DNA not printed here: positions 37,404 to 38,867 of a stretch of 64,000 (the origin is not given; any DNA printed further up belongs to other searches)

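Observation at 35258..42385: CDP-3,6-dideoxyhexose module (DdhA-DdhB-E1) coupled to an ALS-like ThDP enzyme, an SDR and a class I aminotransferase: candidate branched-chain (yersiniose-like) or novel dideoxy sugar pathway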

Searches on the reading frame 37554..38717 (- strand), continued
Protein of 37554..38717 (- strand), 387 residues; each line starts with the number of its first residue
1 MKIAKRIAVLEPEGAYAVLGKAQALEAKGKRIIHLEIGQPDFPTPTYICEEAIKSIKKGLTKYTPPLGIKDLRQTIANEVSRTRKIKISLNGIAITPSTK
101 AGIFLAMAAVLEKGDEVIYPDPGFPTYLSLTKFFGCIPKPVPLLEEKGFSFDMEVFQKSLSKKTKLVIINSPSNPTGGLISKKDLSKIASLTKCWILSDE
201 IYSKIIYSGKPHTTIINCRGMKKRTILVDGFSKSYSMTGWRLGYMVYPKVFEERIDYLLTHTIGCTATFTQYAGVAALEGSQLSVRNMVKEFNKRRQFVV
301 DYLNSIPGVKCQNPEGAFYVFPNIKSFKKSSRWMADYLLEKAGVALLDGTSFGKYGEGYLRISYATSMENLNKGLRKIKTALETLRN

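Call 56: find_encoding_contigs(protein=P0137, flank=9000, max_places=1)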
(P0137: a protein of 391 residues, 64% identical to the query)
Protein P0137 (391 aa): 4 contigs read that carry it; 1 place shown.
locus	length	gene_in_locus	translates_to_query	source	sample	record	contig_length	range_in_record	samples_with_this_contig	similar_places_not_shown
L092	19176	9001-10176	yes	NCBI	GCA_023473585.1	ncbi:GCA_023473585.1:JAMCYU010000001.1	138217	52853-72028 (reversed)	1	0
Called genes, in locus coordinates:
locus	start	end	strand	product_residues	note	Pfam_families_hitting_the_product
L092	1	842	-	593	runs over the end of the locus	PF00515:TPR_1, PF13414:TPR_11, PF13424:TPR_12, PF00515:TPR_1, PF13424:TPR_12, PF13431:TPR_17, PF13414:TPR_11, PF13414:TPR_11, +24 more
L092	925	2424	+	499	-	PF02310:B12-binding, PF04055:Radical_SAM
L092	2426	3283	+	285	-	PF00106:adh_short, PF01073:3Beta_HSD, PF01370:Epimerase, PF02719:Polysacc_synt_2, PF04321:RmlD_sub_bind, PF08659:KR (weak), PF16363:GDP_Man_Dehyd, PF13460:NAD_binding_10, +1 more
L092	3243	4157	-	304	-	PF01370:Epimerase, PF02719:Polysacc_synt_2 (faint), PF04321:RmlD_sub_bind, PF07993:NAD_binding_4 (faint), PF13460:NAD_binding_10 (weak), PF01073:3Beta_HSD, PF16363:GDP_Man_Dehyd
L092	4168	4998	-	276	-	PF00535:Glycos_transf_2, PF10111:Glyco_tranf_2_2, PF13641:Glyco_tranf_2_3 (weak)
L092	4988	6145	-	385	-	-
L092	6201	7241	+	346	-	PF00535:Glycos_transf_2, PF10111:Glyco_tranf_2_2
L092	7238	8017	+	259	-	PF00483:NTP_transferase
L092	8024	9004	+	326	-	PF00106:adh_short (weak), PF04321:RmlD_sub_bind, PF01073:3Beta_HSD, PF01370:Epimerase, PF02719:Polysacc_synt_2, PF07993:NAD_binding_4 (faint), PF16363:GDP_Man_Dehyd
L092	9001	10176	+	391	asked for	PF00155:Aminotran_1_2, PF01053:Cys_Met_Meta_PP (weak)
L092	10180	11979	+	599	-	PF02776:TPP_enzyme_N, PF00205:TPP_enzyme_M, PF02775:TPP_enzyme_C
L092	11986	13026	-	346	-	PF01073:3Beta_HSD, PF01370:Epimerase, PF02719:Polysacc_synt_2 (weak), PF07993:NAD_binding_4, PF16363:GDP_Man_Dehyd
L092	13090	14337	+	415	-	PF01041:DegT_DnrJ_EryC1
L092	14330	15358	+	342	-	PF00535:Glycos_transf_2, PF10111:Glyco_tranf_2_2 (faint), PF13641:Glyco_tranf_2_3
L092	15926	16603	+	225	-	PF13489:Methyltransf_23, PF07021:MetW, PF13847:Methyltransf_31, PF08241:Methyltransf_11, PF08242:Methyltransf_12, PF13649:Methyltransf_25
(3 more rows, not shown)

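Call 58: search_protein_families(library=pfam, proteins=[L086:1628-2392:-], max_evalue=0.00001)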
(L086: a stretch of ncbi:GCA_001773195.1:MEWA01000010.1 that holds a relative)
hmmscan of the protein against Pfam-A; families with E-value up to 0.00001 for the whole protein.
L086:1628-2392:- (254 aa): 0 families

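Call 72: find_encoding_contigs(protein=P0133, flank=10000, max_places=2)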
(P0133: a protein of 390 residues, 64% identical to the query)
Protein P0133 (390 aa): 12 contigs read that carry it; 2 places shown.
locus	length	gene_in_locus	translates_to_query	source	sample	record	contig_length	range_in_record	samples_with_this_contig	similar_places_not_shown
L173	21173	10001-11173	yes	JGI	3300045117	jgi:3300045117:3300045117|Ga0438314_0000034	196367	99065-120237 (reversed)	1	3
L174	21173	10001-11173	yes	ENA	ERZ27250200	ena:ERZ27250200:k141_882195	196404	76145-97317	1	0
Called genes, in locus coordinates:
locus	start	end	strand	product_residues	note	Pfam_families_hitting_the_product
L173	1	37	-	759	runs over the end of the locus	-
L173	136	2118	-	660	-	PF09586:YfhO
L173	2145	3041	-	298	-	PF02475:TRM5-TYW2_MTfase (weak), PF05050:Methyltransf_21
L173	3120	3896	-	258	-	PF02475:TRM5-TYW2_MTfase (weak), PF05050:Methyltransf_21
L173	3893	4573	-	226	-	PF13489:Methyltransf_23 (weak), PF13649:Methyltransf_25 (weak), PF13847:Methyltransf_31 (weak), PF08241:Methyltransf_11, PF08242:Methyltransf_12 (weak)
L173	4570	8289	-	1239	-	-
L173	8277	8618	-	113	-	-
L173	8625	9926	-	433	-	PF01041:DegT_DnrJ_EryC1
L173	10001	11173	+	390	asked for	PF00155:Aminotran_1_2, PF01053:Cys_Met_Meta_PP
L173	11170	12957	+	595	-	PF02776:TPP_enzyme_N, PF00205:TPP_enzyme_M, PF02775:TPP_enzyme_C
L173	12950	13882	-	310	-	PF00535:Glycos_transf_2 (faint)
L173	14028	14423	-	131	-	PF00583:Acetyltransf_1 (weak), PF13302:Acetyltransf_3, PF13420:Acetyltransf_4 (weak)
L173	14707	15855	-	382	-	PF00155:Aminotran_1_2, PF00266:Aminotran_5, PF01041:DegT_DnrJ_EryC1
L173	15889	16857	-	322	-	PF00106:adh_short (weak), PF01073:3Beta_HSD, PF01370:Epimerase, PF02719:Polysacc_synt_2, PF04321:RmlD_sub_bind, PF08659:KR (weak), PF16363:GDP_Man_Dehyd, PF07993:NAD_binding_4, +1 more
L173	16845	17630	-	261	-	PF00483:NTP_transferase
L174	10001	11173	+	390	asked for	PF00155:Aminotran_1_2, PF01053:Cys_Met_Meta_PP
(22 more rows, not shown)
